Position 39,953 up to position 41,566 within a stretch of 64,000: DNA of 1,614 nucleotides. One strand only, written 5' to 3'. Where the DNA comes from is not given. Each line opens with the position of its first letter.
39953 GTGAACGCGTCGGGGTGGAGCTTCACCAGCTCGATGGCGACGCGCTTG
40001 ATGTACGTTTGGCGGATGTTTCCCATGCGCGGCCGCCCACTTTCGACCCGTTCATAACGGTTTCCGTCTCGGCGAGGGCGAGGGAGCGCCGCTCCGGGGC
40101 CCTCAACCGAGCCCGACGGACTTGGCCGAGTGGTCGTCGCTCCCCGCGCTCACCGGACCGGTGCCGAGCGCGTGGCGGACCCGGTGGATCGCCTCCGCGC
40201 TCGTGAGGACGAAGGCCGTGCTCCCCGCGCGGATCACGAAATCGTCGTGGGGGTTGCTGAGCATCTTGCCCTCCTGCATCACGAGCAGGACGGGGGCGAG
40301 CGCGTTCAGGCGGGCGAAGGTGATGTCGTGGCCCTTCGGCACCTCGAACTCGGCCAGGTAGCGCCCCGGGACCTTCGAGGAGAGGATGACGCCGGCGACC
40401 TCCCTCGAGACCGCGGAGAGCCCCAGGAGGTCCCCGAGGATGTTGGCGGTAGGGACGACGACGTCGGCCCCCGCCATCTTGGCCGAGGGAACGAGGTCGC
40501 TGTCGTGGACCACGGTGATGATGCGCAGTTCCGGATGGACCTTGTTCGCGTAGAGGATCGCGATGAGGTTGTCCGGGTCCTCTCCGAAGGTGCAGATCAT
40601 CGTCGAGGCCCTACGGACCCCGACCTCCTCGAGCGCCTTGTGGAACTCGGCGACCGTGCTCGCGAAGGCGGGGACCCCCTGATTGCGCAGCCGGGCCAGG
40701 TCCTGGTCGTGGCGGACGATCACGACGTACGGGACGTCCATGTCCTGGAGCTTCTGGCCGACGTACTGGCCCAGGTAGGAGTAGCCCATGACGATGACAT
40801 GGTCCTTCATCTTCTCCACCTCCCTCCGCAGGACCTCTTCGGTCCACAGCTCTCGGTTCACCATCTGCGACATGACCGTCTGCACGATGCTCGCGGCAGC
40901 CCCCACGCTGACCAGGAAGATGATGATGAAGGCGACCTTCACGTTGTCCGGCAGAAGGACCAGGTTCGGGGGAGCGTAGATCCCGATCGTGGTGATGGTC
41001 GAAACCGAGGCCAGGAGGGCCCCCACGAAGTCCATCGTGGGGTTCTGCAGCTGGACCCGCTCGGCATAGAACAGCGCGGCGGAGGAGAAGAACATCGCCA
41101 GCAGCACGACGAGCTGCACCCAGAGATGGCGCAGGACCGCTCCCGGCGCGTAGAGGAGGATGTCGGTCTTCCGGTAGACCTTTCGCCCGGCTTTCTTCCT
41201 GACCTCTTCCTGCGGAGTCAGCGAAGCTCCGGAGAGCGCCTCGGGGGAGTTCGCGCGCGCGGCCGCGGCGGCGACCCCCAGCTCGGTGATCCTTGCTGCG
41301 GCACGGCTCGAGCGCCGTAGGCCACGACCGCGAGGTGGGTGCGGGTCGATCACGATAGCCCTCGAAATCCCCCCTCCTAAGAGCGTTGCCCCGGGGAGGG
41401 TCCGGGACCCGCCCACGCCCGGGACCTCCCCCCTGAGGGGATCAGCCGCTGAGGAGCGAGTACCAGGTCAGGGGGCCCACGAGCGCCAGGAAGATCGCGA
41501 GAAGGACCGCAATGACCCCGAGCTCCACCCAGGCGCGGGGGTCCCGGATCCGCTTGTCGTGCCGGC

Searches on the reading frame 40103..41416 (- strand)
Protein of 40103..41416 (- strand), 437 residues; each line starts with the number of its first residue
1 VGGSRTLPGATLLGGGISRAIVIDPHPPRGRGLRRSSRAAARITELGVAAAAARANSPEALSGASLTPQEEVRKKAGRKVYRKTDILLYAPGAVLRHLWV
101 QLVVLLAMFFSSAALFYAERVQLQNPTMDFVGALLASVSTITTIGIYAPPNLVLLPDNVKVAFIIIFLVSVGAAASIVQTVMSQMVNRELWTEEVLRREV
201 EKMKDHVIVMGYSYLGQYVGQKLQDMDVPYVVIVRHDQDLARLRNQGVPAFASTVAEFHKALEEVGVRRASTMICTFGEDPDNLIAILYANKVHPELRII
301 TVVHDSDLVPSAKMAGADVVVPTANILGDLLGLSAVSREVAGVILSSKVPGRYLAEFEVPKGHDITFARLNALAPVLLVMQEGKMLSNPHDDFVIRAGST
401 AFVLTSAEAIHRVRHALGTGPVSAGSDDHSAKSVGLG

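Call 84: search_protein_families(library=pfam, proteins=[window:40103-41416:-], max_evalue=0.0001)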
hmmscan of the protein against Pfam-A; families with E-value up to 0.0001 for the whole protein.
window:40103-41416:- (437 aa): 1 family
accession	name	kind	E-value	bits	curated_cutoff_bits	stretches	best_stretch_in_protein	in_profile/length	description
PF02254.24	TrkA_N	-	5.7e-19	69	23.8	1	207-321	1-114/116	TrkA-N domain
